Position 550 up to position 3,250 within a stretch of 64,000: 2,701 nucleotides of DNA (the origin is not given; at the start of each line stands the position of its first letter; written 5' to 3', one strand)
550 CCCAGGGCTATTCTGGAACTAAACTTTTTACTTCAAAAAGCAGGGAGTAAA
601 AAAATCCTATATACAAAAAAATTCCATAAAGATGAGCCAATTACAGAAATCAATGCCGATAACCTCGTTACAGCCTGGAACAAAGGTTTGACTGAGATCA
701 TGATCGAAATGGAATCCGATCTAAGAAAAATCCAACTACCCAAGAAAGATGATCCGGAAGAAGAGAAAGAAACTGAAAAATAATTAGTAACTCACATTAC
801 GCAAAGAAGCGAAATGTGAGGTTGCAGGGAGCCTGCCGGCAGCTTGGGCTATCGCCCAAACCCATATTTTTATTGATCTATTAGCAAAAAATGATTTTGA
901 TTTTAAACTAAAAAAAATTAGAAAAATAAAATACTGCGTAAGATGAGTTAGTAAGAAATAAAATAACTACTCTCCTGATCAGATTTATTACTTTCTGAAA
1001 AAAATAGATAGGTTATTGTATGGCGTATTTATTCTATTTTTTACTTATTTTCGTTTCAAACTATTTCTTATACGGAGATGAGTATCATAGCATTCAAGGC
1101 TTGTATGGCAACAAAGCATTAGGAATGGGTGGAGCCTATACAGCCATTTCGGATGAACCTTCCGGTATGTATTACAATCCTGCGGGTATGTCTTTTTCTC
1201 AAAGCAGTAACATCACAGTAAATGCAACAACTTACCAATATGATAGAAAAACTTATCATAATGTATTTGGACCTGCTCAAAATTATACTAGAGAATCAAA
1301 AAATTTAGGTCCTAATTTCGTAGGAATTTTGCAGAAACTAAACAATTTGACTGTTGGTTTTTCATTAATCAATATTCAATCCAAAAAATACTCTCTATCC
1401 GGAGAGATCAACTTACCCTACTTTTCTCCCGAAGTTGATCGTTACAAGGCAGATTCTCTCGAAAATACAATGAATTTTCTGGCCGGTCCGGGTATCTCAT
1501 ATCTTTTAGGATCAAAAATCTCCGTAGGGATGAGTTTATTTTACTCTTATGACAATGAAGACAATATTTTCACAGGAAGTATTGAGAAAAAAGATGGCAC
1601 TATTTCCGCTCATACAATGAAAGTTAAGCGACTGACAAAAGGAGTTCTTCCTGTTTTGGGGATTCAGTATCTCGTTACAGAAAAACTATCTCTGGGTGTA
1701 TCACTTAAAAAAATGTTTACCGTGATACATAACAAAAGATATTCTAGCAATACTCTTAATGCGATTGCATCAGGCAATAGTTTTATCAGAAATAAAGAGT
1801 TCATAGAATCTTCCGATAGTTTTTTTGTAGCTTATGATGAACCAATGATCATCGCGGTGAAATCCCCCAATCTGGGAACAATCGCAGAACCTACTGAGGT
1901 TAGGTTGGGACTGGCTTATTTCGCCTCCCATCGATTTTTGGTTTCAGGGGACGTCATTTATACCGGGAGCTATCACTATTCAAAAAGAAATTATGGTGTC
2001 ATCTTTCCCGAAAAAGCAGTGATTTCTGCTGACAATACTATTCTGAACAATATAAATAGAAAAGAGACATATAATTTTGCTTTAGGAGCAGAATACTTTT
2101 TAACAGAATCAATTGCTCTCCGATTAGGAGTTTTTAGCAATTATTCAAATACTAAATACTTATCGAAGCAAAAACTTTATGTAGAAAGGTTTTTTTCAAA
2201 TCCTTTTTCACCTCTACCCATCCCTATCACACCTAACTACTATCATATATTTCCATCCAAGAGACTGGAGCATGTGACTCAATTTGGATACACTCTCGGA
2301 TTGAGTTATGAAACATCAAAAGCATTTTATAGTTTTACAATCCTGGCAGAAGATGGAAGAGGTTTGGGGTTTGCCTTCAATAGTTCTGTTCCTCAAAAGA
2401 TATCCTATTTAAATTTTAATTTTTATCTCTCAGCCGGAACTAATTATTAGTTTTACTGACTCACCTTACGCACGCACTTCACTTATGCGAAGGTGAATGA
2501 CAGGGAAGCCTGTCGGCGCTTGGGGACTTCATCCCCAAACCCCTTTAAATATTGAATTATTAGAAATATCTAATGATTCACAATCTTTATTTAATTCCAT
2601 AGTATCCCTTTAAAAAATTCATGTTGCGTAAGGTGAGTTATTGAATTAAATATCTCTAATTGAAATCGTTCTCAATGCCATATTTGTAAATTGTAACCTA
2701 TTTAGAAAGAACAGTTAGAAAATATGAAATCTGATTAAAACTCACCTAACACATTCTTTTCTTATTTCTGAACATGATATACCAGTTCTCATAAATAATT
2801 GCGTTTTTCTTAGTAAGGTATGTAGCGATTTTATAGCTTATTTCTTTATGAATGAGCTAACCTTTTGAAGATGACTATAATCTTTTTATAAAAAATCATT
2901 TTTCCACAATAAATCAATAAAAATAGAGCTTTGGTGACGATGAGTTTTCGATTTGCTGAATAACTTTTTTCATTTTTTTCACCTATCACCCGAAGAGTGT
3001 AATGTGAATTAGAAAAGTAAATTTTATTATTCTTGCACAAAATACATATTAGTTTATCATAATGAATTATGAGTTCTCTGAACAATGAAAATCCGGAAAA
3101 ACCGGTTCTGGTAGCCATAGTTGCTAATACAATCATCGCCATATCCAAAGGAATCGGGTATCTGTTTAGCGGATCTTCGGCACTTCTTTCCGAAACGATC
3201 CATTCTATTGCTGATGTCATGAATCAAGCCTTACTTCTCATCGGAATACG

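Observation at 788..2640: MITE-like ~185-bp element with perfect 16-bp terminal inverted repeats; two copies bracket the FadL-like OMP gene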

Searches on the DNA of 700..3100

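Call 46: search_rna_families(source=window, start=700, end=3100, threshold=evalue, max_evalue=10)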
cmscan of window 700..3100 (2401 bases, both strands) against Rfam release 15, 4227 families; matches with E-value up to 10: 4.
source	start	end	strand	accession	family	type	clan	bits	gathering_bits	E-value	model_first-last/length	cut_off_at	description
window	2115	2187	-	RF03700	mir-1923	Gene; miRNA;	-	26.2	94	0.013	1-83/83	no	mir-1923 microRNA precursor family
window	2109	2214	-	RF01220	snoR104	Gene; snRNA; snoRNA; HACA-box;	-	20.2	40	2.5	1-118/118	no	Small nucleolar RNA snoR104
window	1774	1819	-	RF00087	SNORD26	Gene; snRNA; snoRNA; CD-box;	CL00050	16.8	44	4.6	1-76/76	no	Small nucleolar RNA SNORD26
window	1542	1691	-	RF02188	ST7-OT4_2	Gene; lncRNA;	-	15.8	55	8.2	1-172/172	no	ST7 overlapping transcript 4 conserved region 2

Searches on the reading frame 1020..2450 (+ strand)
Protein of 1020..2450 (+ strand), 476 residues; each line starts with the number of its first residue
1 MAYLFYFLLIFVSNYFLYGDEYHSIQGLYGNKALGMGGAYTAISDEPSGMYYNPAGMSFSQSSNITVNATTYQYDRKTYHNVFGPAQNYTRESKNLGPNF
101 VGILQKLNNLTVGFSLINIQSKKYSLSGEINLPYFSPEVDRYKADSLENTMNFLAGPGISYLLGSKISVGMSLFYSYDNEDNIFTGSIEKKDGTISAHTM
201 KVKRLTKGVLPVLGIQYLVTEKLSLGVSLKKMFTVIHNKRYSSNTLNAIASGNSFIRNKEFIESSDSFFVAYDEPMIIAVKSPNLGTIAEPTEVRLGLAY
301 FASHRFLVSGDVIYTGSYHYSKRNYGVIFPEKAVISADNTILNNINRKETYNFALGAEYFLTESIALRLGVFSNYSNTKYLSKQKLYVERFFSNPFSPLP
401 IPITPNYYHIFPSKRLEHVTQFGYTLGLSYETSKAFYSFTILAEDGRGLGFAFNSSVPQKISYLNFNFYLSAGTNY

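Call 9: find_encoding_contigs(protein=window:1020-2450:+, flank=3000, max_places=6)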
Protein window:1020-2450:+ (476 aa): 7 contigs read that carry it; 4 places shown.
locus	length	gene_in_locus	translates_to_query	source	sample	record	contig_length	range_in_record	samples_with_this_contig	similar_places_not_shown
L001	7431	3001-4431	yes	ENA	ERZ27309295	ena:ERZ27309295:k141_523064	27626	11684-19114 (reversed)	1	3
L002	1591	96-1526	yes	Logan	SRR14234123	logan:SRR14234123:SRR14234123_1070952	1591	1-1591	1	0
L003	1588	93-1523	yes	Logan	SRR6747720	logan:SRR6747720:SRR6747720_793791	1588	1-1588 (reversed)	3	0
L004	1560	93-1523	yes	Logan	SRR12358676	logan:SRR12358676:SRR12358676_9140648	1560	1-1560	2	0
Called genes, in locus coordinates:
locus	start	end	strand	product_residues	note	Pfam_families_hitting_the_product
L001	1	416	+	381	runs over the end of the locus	PF02405:MlaE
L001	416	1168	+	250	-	PF00005:ABC_tran, PF13304:AAA_21 (faint)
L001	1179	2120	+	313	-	PF02470:MlaD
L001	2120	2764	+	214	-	PF03886:ABC_trans_aux (weak)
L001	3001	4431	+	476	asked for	PF03349:Toluene_X (weak)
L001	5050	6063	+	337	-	PF01545:Cation_efflux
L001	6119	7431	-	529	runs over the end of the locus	-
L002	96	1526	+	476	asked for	PF03349:Toluene_X (weak)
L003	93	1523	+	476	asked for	PF03349:Toluene_X (weak)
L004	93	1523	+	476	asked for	PF03349:Toluene_X (weak)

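Call 35: find_homologous_proteins(query=window:1020-2450:+, max_evalue=1e-30)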
Query window:1020-2450:+ (476 aa): 196 proteins with E <= 1e-30 among 8000 candidates; the best 120 are listed.
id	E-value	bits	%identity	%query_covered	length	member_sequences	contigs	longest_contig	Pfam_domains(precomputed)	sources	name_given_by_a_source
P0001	0.0e+0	1049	100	100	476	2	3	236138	PF03349.23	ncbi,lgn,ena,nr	ncbi:MAG: hypothetical protein H7A24_13755 [Leptospiraceae bacterium]|nr:hypothetical protein [Lepto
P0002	5.6e-161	555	53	99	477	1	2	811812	-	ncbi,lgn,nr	ncbi:MAG: hypothetical protein H7A25_15910 [Leptospiraceae bacterium]|nr:hypothetical protein [Lepto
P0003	2.1e-82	296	33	99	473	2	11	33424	-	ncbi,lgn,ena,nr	ncbi:MAG: hypothetical protein KBA66_15335 [Leptospiraceae bacterium]|nr:hypothetical protein [Lepto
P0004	2.8e-79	285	33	99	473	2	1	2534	PF03349.23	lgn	-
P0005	3.7e-79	285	33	99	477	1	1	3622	-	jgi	jgi:hypothetical protein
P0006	1.4e-75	273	33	96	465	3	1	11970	PF17251.9,PF03349.23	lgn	-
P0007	1.3e-73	267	32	99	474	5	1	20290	-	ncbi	-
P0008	9.7e-73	264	32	98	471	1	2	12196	-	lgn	-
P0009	7.2e-71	258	32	99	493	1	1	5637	-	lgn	-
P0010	3.3e-68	249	34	94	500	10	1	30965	-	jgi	-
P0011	9.9e-68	247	37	91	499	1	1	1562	-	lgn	-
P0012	6.6e-67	244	34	95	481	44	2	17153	PF03349.23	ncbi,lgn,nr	ncbi:MAG TPA: outer membrane protein transport protein [Leptospiraceae bacterium]|nr:outer membrane 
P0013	6.2e-65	238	37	72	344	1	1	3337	PF03349.23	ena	-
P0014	8.0e-64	234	31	98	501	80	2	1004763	-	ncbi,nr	ncbi:transporter, Ompp1/FadL/TodX family protein [Leptospira meyeri]|nr:transporter, Ompp1/FadL/TodX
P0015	5.2e-63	232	32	96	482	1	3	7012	-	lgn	-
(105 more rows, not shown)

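Call 36: find_encoding_contigs(protein=P0002, flank=10000, max_places=3)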
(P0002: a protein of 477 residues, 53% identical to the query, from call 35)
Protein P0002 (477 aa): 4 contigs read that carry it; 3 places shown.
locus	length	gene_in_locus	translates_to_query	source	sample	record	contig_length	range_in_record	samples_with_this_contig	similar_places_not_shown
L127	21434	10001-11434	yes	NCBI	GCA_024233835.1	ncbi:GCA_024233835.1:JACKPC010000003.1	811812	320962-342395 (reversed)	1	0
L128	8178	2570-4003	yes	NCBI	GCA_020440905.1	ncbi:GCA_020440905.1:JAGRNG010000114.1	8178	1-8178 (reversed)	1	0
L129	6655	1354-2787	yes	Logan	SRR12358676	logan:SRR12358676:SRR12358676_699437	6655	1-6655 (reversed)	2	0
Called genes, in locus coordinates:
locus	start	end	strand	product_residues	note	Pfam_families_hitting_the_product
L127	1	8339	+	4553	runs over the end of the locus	-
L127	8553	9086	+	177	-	-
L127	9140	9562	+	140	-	PF06291:Lambda_Bor (weak)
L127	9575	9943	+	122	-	-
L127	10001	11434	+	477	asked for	-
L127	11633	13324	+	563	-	PF00989:PAS, PF13426:PAS_9, PF08447:PAS_3, PF00015:MCPsignal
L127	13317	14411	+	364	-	PF11383:DUF3187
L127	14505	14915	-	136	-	PF08797:HIRAN (weak)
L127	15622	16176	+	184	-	PF12784:PDDEXK_2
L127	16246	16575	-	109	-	PF05016:ParE_toxin (weak)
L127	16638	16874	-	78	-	-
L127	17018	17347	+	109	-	PF07022:Phage_CI_repr, PF12844:HTH_19 (weak), PF01381:HTH_3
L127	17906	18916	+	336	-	PF13651:EcoRI_methylase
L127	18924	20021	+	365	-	PF03235:GmrSD_N, PF01844:HNH, PF14279:HNH_5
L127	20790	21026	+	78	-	-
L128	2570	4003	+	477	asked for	-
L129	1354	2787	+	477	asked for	-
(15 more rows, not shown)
